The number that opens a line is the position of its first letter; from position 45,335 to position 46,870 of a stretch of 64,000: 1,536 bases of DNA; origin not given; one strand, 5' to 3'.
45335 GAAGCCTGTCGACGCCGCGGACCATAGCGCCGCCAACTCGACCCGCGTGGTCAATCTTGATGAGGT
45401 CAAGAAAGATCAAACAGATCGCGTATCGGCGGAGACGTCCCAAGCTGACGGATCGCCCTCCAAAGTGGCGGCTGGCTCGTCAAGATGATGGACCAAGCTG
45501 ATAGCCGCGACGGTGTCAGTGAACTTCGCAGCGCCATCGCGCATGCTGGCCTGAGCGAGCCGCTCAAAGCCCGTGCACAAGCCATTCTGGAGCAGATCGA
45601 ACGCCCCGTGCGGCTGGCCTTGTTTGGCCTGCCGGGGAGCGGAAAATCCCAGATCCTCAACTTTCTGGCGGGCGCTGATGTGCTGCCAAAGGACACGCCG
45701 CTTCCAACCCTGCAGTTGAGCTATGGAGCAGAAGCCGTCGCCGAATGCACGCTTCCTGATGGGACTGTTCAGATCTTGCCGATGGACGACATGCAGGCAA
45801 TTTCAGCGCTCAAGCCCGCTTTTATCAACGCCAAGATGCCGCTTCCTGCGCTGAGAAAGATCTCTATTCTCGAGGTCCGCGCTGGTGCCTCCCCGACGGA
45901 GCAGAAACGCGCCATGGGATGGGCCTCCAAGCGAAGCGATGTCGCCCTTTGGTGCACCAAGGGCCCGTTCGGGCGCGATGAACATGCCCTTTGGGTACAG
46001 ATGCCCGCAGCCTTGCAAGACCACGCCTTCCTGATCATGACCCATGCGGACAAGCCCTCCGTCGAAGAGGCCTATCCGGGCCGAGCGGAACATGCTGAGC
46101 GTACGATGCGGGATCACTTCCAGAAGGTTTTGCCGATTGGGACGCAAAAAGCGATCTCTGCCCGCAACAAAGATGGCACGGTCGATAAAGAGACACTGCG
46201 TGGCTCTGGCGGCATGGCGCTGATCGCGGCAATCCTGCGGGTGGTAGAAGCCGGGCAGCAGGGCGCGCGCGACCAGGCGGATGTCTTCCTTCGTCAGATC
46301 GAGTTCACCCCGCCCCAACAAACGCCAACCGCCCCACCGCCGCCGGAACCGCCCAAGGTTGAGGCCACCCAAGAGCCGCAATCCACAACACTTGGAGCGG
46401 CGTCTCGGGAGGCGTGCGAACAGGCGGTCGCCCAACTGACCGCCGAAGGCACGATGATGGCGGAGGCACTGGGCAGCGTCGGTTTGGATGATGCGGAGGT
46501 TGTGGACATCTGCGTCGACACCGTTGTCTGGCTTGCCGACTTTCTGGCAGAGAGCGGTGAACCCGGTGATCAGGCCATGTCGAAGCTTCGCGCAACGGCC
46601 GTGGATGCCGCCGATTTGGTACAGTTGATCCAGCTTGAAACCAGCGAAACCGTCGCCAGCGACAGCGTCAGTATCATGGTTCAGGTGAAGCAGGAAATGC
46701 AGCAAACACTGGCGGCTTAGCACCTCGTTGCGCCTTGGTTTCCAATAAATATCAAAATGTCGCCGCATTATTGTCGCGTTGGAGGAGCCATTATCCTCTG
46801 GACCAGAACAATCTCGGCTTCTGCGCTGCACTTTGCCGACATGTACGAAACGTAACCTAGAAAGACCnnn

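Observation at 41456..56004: Co-directional 12-gene cluster joining Hanks kinase/FHA/PP2C signalling to three dynamin-like GTPases, a Roadblock-like protein and periplasmic PBP-OmpA proteins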

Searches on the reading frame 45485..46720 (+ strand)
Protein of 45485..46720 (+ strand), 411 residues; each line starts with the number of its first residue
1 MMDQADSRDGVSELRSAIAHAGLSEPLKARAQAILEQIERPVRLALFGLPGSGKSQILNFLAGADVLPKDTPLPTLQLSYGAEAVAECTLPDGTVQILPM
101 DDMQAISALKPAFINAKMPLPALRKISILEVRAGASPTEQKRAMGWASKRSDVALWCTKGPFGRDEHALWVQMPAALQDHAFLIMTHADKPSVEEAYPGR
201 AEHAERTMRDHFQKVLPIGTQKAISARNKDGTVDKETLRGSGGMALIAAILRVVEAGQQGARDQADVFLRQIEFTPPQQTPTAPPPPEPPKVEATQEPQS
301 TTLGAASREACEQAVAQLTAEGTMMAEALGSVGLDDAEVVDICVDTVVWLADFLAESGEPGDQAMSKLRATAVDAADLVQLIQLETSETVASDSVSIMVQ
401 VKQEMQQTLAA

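Call 3: search_protein_families(library=pfam, proteins=[window:45485-46720:+], max_evalue=0.01)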
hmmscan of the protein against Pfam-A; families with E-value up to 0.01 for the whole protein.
window:45485-46720:+ (411 aa): 1 family
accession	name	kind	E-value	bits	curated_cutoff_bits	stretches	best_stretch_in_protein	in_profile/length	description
PF01926.29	MMR_HSR1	-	0.0019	18.7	21.9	1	44-81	2-39/113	50S ribosome-binding GTPase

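Call 5: search_protein_families(library=ncbifam, proteins=[window:45485-46720:+], max_evalue=0.01)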
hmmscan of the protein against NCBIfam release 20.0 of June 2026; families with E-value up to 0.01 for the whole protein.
window:45485-46720:+ (411 aa): 0 families

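Call 6: search_protein_families(library=padloc, proteins=[window:45485-46720:+], max_evalue=0.01)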
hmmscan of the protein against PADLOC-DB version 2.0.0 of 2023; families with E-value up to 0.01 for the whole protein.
window:45485-46720:+ (411 aa): 0 families

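Call 26: search_solved_structures(query=A4, max_evalue=10)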
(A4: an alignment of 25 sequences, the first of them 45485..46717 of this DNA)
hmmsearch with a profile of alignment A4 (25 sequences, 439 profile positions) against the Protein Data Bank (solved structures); distinct sequences matched with E-value up to 10: 141 (the best 60 are shown).
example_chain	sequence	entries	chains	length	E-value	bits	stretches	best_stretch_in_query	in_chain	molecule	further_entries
5owv_C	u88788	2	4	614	1.8e-10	43.9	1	25-222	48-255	GTP-binding protein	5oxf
5dn8_A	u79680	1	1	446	4.8e-05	26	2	41-66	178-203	GTPase Der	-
7am2_BU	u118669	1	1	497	0.00013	24.6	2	41-69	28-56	GTPase Der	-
4dcs_A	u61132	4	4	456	0.00015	24.4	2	39-72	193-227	GTP-BINDING PROTEIN ENGA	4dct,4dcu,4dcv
2j68_A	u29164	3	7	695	0.00027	23.6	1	36-96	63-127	BACTERIAL DYNAMIN-LIKE PROTEIN | DYNAMIN FAMILY PROTEIN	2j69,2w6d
2hjg_A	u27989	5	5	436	0.00031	23.4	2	39-72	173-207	GTP-binding protein engA | GTPase Der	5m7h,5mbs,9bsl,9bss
7e58_A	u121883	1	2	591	0.00034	23.2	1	27-65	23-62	Guanylate-binding protein 2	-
7aoi_XL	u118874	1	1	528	0.00042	22.9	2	40-63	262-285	GTP-binding protein, putative,mt-EngA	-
9bs0_W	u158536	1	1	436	0.00043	22.9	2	40-72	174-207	GTPase Der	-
6yxx_EA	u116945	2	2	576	0.00051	22.6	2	40-63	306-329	mt-EngA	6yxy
8csp_a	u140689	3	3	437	0.00071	22.2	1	40-78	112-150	GTPase Era, mitochondrial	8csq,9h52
3j8g_X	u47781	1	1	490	0.0011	21.5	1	41-68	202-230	GTPase Der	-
8fkp_NB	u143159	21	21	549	0.0013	21.3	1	38-122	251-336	Guanine nucleotide-binding protein-like 3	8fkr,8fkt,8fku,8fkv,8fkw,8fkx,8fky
9wqv_a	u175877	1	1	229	0.0022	20.5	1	289-401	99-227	NADH:ubiquinone oxidoreductase 41 kd complex i subunit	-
6xrs_A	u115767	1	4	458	0.0025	20.4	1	44-68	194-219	GTPase Der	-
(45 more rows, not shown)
